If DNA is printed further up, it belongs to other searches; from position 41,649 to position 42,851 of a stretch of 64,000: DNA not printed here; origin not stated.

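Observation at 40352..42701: Three-gene operon resembling a split NADPH-oxidase/ferric-reductase: bis-heme membrane protein, ferredoxin, FAD/NAD(P) reductase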

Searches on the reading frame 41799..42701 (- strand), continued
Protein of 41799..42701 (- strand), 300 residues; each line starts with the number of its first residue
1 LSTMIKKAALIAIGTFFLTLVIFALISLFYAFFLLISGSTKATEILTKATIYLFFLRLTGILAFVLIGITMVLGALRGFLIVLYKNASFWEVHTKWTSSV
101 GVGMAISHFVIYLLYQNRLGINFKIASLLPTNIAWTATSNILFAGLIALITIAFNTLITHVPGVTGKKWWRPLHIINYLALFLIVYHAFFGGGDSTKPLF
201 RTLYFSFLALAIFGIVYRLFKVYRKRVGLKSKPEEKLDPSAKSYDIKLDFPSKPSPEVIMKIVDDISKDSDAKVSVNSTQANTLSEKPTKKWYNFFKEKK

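Call 22: search_protein_families(library=pfam, proteins=[P0019, P0020, P0022, P0023, P0024, P0025, P0027, P0028, P0029, P0030], max_evalue=0.01)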
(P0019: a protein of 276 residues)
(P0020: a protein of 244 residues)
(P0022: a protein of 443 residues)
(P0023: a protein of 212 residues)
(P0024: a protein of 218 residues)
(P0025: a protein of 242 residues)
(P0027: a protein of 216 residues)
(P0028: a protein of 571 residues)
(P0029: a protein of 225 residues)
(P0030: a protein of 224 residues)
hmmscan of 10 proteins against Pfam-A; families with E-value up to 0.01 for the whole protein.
P0019 (276 aa): 0 families

P0020 (244 aa): 0 families

P0022 (443 aa): 1 family
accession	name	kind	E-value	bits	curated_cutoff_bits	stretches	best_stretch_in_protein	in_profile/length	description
PF01794.25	Ferric_reduct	-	2e-09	38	28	1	53-176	1-120/121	Ferric reductase like transmembrane component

P0023 (212 aa): 1 family
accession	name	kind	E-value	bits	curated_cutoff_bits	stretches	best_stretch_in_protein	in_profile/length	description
PF01292.26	Ni_hydr_CYTB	-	0.0035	17.6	30.1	0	45-113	102-172/179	Prokaryotic cytochrome b561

P0024 (218 aa): 1 family
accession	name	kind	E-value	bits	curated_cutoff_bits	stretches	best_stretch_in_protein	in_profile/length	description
PF01794.25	Ferric_reduct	-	2.1e-07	31.5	28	1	45-167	2-120/121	Ferric reductase like transmembrane component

P0025 (242 aa): 2 families
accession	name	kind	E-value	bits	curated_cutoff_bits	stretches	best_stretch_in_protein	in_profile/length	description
PF23077.1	zf-C2H2_ZNF462_1st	-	0.0062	16.6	27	0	149-164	11-26/29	Zinc finger protein 462, first C2H2 zinc finger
PF01794.25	Ferric_reduct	-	0.0078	16.7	28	1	53-173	2-119/121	Ferric reductase like transmembrane component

P0027 (216 aa): 1 family
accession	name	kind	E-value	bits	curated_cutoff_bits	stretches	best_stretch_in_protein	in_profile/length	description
PF01794.25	Ferric_reduct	-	6.1e-08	33.2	28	1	51-175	1-120/121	Ferric reductase like transmembrane component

P0028 (571 aa): 3 families
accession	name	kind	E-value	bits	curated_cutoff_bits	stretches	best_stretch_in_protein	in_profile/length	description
PF00175.26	NAD_binding_1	-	1.2e-14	55.3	22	1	436-542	1-108/109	Oxidoreductase NAD-binding domain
PF00970.30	FAD_binding_6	-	7.3e-11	42.7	21.1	1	336-424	7-97/99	Oxidoreductase FAD-binding domain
PF18884.5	TSP3_bac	-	3.7e-06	27.1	25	1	45-67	1-22/22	Bacterial TSP3 repeat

P0029 (225 aa): 1 family
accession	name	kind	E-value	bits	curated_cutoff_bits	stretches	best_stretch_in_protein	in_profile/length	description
PF01794.25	Ferric_reduct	-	1.8e-08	34.9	28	1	55-172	3-120/121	Ferric reductase like transmembrane component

P0030 (224 aa): 1 family
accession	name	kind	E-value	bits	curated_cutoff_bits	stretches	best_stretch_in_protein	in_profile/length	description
PF01794.25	Ferric_reduct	-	4.7e-07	30.3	28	1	56-173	2-120/121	Ferric reductase like transmembrane component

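Call 39: find_related_loci(query=A1, collection=metagenome_contigs, flank=6000)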
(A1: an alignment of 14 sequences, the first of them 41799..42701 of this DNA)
Query A1 (300 aa) in metagenome_contigs; peptide patterns used: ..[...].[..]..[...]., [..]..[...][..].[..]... (x = any residue, [..] = any of these).
600 stretches matched a pattern (row limit reached: there are more); 4 encode a relative of the query (tblastn E <= 1e-3); 4 distinct loci.
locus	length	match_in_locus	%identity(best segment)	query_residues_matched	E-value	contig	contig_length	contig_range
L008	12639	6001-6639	49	20-235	3e-65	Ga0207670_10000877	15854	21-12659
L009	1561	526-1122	50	19-220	4e-64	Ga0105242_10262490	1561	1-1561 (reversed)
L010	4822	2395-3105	43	20-257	4e-61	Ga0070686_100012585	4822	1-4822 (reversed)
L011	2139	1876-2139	77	3-90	9e-38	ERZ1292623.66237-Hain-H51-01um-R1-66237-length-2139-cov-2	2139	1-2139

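Call 41: find_encoding_contigs(protein=P0009, flank=8000, max_places=2)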
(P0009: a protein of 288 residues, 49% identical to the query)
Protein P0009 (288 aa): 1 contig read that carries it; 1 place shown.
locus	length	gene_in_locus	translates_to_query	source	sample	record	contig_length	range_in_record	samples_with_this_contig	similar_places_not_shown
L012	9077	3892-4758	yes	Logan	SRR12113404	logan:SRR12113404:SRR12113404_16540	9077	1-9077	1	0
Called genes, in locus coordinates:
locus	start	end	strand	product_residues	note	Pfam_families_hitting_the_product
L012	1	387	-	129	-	?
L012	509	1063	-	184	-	PF04138:GtrA_DPMS_TM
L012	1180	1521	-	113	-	-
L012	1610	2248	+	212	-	PF01135:PCMT, PF13847:Methyltransf_31 (weak), PF13649:Methyltransf_25 (weak)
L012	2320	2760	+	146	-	-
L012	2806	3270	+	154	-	PF27226:AF_1845 (weak)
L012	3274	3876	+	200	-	-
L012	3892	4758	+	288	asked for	-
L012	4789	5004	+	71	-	PF13370:Fer4_13, PF13459:Fer4_15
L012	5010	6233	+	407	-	PF03486:HI0933_like (faint), PF07992:Pyr_redox_2, PF13738:Pyr_redox_3, PF14759:Reductase_C (faint), PF00070:Pyr_redox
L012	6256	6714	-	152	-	-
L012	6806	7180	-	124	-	-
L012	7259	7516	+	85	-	-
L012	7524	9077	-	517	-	?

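Call 42: find_encoding_contigs(protein=P0008, flank=8000, max_places=2)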
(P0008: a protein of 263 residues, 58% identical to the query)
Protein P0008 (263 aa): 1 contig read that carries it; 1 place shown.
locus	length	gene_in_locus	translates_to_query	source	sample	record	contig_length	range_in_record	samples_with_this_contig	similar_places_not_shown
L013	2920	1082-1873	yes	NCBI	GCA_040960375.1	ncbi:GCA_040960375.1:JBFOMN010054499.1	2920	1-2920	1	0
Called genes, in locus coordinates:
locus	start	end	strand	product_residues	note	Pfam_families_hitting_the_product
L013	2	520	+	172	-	?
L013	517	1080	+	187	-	-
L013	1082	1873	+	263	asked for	-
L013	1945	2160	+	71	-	PF06902:Fer4_19 (weak), PF13459:Fer4_15, PF13370:Fer4_13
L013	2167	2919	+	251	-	?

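Call 43: find_encoding_contigs(protein=P0006, flank=8000, max_places=2)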
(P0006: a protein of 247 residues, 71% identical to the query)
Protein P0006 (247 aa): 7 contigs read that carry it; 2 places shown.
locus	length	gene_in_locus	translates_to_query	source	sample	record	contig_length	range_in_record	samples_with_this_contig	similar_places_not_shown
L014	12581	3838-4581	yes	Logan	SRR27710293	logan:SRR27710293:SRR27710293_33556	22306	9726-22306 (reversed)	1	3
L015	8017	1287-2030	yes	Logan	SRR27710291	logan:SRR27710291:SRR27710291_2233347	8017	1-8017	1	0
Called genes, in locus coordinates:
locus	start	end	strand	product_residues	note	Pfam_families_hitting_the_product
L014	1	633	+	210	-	?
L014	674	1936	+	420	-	PF00266:Aminotran_5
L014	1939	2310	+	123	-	PF01592:NifU_N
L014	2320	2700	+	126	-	-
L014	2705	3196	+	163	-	-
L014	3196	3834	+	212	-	-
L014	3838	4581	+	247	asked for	-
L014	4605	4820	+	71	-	PF13370:Fer4_13, PF13459:Fer4_15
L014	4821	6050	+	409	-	PF01266:DAO (faint), PF03486:HI0933_like (faint), PF07992:Pyr_redox_2, PF13738:Pyr_redox_3, PF00070:Pyr_redox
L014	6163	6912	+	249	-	-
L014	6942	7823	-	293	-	PF00801:PKD (weak), PF18911:PKD_4, PF00801:PKD (weak), PF18911:PKD_4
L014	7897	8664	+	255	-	PF02535:Zip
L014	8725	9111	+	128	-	PF00072:Response_reg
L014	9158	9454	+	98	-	PF01883:FeS_assembly_P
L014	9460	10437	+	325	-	PF02674:Colicin_V, PF00188:CAP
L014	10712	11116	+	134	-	PF22091:DUF6941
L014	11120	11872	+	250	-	PF13367:PrsW-protease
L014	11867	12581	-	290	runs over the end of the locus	PF02899:Phage_int_SAM_1, PF13495:Phage_int_SAM_4, PF00589:Phage_integrase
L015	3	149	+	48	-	?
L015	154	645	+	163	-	-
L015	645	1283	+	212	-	-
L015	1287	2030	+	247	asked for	-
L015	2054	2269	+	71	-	PF13370:Fer4_13, PF13459:Fer4_15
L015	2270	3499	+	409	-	PF01266:DAO (faint), PF03486:HI0933_like (faint), PF07992:Pyr_redox_2, PF13738:Pyr_redox_3, PF00070:Pyr_redox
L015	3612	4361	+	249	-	-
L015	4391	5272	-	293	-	PF00801:PKD (weak), PF18911:PKD_4, PF00801:PKD (weak), PF18911:PKD_4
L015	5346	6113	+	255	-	PF02535:Zip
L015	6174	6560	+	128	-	PF00072:Response_reg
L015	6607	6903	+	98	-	PF01883:FeS_assembly_P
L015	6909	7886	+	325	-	PF02674:Colicin_V, PF00188:CAP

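Call 44: search_protein_families(library=pfam, proteins=[L012:2320-2760:+, L012:2806-3270:+, L012:3274-3876:+, L005:8757-9044:+, L005:9046-9780:+, L006:3775-4827:+, L006:5301-6332:+, L006:6808-7290:+, L005:5365-5832:+], max_evalue=1)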
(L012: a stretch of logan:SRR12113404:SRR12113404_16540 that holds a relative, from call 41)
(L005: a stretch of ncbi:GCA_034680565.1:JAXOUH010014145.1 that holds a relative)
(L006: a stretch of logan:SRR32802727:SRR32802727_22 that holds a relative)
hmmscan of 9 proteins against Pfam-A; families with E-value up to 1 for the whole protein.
L012:2320-2760:+ (146 aa): 1 family
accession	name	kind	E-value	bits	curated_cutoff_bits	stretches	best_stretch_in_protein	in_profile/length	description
PF00173.33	Cyt-b5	-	2.9e-05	24.5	23.7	1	75-129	2-54/74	Cytochrome b5-like Heme/Steroid binding domain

L012:2806-3270:+ (154 aa): 1 family
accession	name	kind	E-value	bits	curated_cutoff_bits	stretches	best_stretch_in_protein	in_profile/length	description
PF24027.1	DUF7338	-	0.11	12.6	27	1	100-144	109-151/180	Family of unknown function (DUF7338)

L012:3274-3876:+ (200 aa): 0 families

L005:8757-9044:+ (95 aa): 0 families

L005:9046-9780:+ (244 aa): 3 families
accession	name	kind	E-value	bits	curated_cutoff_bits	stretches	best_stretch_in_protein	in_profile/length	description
PF00175.26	NAD_binding_1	-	1e-19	71.6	22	1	115-222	1-107/109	Oxidoreductase NAD-binding domain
PF00970.30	FAD_binding_6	-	0.0034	18.1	21.1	1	3-101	2-97/99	Oxidoreductase FAD-binding domain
PF08030.17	NAD_binding_6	-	0.12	12.9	22.2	0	114-178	5-77/156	Ferric reductase NAD binding domain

L006:3775-4827:+ (350 aa): 3 families
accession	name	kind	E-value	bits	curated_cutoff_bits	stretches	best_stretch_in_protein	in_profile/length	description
PF00404.24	Dockerin_1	-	1.7e-07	31.7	22.9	1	32-78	2-51/57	Dockerin type I domain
PF22585.3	Sialidase-like_CBM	-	0.0033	17.8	27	1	153-207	67-119/156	Sialidase-like, CBM domain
PF00036.39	EF-hand_1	-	0.083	12.9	25.4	0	64-81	10-27/29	EF hand domain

L006:5301-6332:+ (343 aa): 5 families
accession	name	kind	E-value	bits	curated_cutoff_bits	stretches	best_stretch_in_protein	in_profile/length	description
PF22633.2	F5_F8_type_C_2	-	5.4e-23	81.9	27.8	1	119-203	1-91/91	NedA-like, galactose-binding domain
PF00754.31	F5_F8_type_C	-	3.7e-21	76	28.2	1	107-210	4-117/127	F5/8 type C domain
PF00404.24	Dockerin_1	-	0.00027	21.5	22.9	3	27-73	2-51/57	Dockerin type I domain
PF00055.23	Laminin_N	-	0.15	12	25.9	1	112-176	50-122/233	Laminin N-terminal (Domain VI)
PF13163.11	DUF3999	-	0.25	10.9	30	1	148-182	126-162/424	Protein of unknown function (DUF3999)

L006:6808-7290:+ (160 aa): 0 families

L005:5365-5832:+ (155 aa): 0 families

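Call 55: find_encoding_contigs(protein=P0001, flank=3000, max_places=3)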
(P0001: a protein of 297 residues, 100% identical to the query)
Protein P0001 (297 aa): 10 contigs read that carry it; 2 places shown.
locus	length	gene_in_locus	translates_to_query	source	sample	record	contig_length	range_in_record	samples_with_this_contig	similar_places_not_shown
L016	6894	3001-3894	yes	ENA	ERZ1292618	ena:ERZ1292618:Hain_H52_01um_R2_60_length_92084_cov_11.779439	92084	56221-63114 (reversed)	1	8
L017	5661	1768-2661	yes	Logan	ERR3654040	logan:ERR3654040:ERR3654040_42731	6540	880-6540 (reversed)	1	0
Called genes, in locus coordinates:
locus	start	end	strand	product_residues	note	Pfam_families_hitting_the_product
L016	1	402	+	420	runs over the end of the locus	PF00266:Aminotran_5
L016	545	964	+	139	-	PF01592:NifU_N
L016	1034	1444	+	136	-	-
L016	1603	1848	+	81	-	PF00173:Cyt-b5 (weak)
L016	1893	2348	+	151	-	-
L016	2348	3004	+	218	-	-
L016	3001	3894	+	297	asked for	-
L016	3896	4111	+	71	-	PF06902:Fer4_19 (weak), PF13370:Fer4_13, PF13459:Fer4_15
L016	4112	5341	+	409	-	PF03486:HI0933_like (faint), PF07992:Pyr_redox_2, PF13738:Pyr_redox_3 (weak), PF00070:Pyr_redox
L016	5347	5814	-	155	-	-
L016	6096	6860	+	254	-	-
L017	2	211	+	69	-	?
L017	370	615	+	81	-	PF00173:Cyt-b5 (weak)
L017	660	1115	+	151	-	-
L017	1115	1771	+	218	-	-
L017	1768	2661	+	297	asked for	-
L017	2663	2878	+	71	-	PF06902:Fer4_19 (weak), PF13370:Fer4_13, PF13459:Fer4_15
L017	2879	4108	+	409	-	PF03486:HI0933_like (faint), PF07992:Pyr_redox_2, PF13738:Pyr_redox_3 (weak), PF00070:Pyr_redox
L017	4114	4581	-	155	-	-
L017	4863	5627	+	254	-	-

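Call 67: search_protein_families(library=ncbifam, proteins=[P0022, P0024, P0027, P0029, P0030, L005:9046-9780:+, L005:8757-9044:+], max_evalue=0.01)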
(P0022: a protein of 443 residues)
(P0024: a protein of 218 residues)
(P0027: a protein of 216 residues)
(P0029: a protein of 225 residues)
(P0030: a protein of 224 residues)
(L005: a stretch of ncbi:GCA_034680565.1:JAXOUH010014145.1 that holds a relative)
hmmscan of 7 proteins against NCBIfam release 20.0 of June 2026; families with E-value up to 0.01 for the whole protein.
P0022 (443 aa): 0 families

P0024 (218 aa): 0 families

P0027 (216 aa): 0 families

P0029 (225 aa): 1 family
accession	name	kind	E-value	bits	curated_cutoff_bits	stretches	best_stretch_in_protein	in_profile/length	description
NF040998.1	MamZ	equivalog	0.0023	16.4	650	1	138-216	553-626/633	magnetosome biogenesis transporter MamZ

P0030 (224 aa): 0 families

L005:9046-9780:+ (244 aa): 18 families
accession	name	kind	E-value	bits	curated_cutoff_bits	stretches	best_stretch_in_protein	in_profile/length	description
NF058606.1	GlBtMonoRdsGbcB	equivalog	1.3e-22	80.2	500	1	13-241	26-247/362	glycine betaine monooxygenase reductase subunit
NF045803.1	MethMoxFADbindMmoC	equivalog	8.4e-22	77.4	500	1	23-241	135-340/343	aromatic/alkene monooxygenase hydroxylase FAD-binding subunit MmoC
NF009805.0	PRK13289.1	equivalog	6.6e-21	74.7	432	1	6-241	160-392/399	NO-inducible flavohemoprotein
NF040810.1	BenC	equivalog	2.1e-19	69.9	430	1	9-242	113-331/333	benzoate 1,2-dioxygenase electron transfer component BenC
TIGR02160.1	PA_CoA_Oxy5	hypoth_equivalog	3.6e-18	65.5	420.8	1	9-242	10-242/352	1,2-phenylacetyl-CoA epoxidase subunit PaaE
NF007964.0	PRK10684.1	equivalog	2.3e-17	62.9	383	1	6-242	17-238/333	NADH oxidoreductase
NF005963.0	PRK08051.1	equivalog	4.2e-16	59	230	1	10-226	13-214/233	NAD(P)H-flavin reductase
NF008822.0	PRK11872.1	equivalog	1.5e-13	50.4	402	1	23-242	132-336/341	anthranilate 1,2-dioxygenase electron transfer component AntC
TIGR01941.1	nqrF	equivalog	2e-12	46.8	295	1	50-238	206-400/405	NADH:ubiquinone reductase (Na(+)-transporting) subunit F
NF006220.0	PRK08345.1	subfamily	2.6e-12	46.6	395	1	52-233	60-243/294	cytochrome-c3 hydrogenase subunit gamma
NF052252.1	flav_redu_LuxG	exception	9.5e-11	41.3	340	1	9-226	9-213/232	flavin mononucleotide reductase LuxG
NF040830.1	sulfhyd_ShyC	equivalog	1.9e-10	40.4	600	1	52-219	56-223/288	NAD(P)-dependent hydrogenase/sulfhydrogenase 2 subunit gamma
TIGR02911.1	sulfite_red_B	equivalog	2.2e-08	33.6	288.6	1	79-234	69-217/261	anaerobic sulfite reductase subunit AsrB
NF000796.0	PRK00054.1-1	equivalog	1.6e-06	27.5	224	1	12-166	15-143/254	dihydroorotate dehydrogenase electron transfer subunit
NF040835.1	sulfhyd_HydG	equivalog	2e-06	27.3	650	1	52-229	67-236/292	NADPH-dependent hydrogenase/sulfhydrogenase 1 subunit gamma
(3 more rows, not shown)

L005:8757-9044:+ (95 aa): 0 families

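Call 68: find_encoding_contigs(protein=P0019, flank=7000, max_places=2)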
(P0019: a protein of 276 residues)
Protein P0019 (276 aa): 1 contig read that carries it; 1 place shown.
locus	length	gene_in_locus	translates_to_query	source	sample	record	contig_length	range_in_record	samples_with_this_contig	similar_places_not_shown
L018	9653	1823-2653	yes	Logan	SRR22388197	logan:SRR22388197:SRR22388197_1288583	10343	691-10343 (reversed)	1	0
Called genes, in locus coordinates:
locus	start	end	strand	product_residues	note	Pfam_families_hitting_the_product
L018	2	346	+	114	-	?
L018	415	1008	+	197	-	-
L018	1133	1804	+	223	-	-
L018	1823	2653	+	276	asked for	-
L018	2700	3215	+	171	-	PF00571:CBS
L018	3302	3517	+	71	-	PF13459:Fer4_15, PF13370:Fer4_13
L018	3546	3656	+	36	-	-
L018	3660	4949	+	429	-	PF07992:Pyr_redox_2, PF00070:Pyr_redox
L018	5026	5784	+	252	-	PF06778:Chlor_dismutase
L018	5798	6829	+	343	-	PF00490:ALAD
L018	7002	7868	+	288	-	PF01208:URO-D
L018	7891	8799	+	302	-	PF00762:Ferrochelatase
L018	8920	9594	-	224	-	-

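Call 69: find_encoding_contigs(protein=P0020, flank=7000, max_places=2)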
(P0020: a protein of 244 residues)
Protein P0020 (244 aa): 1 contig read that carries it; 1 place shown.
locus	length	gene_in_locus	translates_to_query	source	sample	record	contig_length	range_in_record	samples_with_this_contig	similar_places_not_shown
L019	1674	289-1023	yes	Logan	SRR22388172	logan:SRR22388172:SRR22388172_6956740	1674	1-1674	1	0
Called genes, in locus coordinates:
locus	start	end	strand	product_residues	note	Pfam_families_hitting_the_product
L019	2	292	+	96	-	?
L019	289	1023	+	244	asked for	-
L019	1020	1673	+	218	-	?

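Call 83: find_encoding_contigs(protein=P0022, flank=7000, max_places=3)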
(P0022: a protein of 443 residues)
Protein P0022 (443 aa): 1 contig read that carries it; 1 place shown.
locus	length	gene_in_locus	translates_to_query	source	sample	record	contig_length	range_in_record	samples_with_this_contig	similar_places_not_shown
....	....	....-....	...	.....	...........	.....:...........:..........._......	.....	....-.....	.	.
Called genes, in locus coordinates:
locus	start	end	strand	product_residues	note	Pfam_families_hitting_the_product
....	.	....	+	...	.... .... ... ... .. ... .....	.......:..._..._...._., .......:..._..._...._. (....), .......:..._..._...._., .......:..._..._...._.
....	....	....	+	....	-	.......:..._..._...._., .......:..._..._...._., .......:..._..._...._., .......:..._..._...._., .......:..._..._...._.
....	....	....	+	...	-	-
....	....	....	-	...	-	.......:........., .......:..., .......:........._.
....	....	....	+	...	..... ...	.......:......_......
